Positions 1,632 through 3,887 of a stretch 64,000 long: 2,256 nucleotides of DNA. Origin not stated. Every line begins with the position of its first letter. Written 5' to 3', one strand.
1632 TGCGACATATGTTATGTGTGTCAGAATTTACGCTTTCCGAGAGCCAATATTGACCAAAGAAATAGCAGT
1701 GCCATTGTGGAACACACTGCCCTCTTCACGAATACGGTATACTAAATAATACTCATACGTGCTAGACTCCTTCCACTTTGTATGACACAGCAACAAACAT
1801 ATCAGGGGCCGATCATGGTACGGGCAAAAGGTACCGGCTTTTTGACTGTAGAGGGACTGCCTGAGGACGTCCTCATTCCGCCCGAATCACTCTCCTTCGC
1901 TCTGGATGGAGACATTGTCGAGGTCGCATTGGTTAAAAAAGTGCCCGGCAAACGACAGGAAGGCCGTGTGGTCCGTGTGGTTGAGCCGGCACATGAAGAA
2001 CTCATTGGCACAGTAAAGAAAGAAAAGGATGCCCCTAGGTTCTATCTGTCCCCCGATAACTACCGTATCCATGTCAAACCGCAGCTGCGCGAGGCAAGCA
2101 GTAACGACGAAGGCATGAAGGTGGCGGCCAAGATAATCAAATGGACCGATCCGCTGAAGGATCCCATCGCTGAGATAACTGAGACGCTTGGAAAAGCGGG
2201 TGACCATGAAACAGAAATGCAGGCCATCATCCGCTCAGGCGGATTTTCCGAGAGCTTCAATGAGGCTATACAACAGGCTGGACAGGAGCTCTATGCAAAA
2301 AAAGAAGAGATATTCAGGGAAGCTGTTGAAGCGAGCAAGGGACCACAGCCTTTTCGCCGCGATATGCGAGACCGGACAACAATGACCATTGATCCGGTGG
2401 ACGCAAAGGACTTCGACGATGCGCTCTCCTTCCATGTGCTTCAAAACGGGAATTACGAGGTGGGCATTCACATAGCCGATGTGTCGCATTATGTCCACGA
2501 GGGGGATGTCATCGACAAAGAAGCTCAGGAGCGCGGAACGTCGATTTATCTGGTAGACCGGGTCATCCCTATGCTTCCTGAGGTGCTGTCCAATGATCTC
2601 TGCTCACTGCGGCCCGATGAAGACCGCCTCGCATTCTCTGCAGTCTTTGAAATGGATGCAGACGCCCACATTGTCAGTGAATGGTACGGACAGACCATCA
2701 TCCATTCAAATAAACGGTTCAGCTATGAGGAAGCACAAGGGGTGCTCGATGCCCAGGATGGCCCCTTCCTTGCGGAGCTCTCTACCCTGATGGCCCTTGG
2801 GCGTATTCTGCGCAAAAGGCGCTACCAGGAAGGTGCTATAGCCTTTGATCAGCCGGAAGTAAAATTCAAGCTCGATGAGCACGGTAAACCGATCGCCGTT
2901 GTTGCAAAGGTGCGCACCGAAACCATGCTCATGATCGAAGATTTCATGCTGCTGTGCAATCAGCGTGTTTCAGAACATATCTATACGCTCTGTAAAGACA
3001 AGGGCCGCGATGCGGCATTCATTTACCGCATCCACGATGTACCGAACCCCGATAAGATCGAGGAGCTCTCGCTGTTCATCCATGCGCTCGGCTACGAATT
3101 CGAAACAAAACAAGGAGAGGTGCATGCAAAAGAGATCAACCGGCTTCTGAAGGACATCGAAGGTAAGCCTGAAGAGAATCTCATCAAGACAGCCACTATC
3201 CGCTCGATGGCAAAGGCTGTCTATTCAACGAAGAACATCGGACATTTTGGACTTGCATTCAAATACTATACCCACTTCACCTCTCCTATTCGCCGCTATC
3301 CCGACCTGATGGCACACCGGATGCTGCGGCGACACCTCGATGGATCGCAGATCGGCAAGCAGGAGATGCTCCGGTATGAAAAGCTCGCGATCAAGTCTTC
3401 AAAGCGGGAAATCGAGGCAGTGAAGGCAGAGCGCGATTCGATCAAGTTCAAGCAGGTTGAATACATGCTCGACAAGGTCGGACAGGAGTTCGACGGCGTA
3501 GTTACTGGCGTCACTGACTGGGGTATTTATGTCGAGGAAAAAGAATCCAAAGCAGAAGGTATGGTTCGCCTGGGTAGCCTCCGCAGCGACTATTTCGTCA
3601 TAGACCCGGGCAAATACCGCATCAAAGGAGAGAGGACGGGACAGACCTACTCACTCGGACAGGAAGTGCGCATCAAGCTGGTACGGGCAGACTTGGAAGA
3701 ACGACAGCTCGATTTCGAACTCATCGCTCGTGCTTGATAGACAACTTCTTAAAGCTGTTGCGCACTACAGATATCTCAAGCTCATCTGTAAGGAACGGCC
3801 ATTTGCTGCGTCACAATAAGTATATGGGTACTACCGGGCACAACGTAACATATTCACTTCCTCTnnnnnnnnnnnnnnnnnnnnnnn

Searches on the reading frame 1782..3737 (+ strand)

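Call 23: search_protein_families(library=pfam, proteins=[window:1782-3737:+], max_evalue=0.001)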
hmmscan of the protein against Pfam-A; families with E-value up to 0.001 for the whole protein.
window:1782-3737:+ (651 aa): 6 families
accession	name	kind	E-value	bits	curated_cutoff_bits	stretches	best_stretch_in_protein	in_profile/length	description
PF00773.25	RNB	-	6.7e-106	354.7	29.3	1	192-520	1-325/326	RNB domain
PF17876.7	CSD2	-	1e-17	64.4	26.2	1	88-159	1-73/74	Cold shock domain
PF08206.17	OB_RNB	-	2.5e-11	43.5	24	1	13-66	5-58/58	Ribonuclease B OB domain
PF00575.29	S1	-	1.4e-07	32.2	22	1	564-646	2-72/74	S1 RNA binding domain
PF17849.7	OB_Dis3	-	3.6e-07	30.6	22.8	1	98-150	21-73/77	Dis3-like cold-shock domain 2 (CSD2)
PF18614.7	RNase_II_C_S1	-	8.1e-05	22.8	26.6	0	620-647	31-58/59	RNase II-type exonuclease C-terminal S1 domain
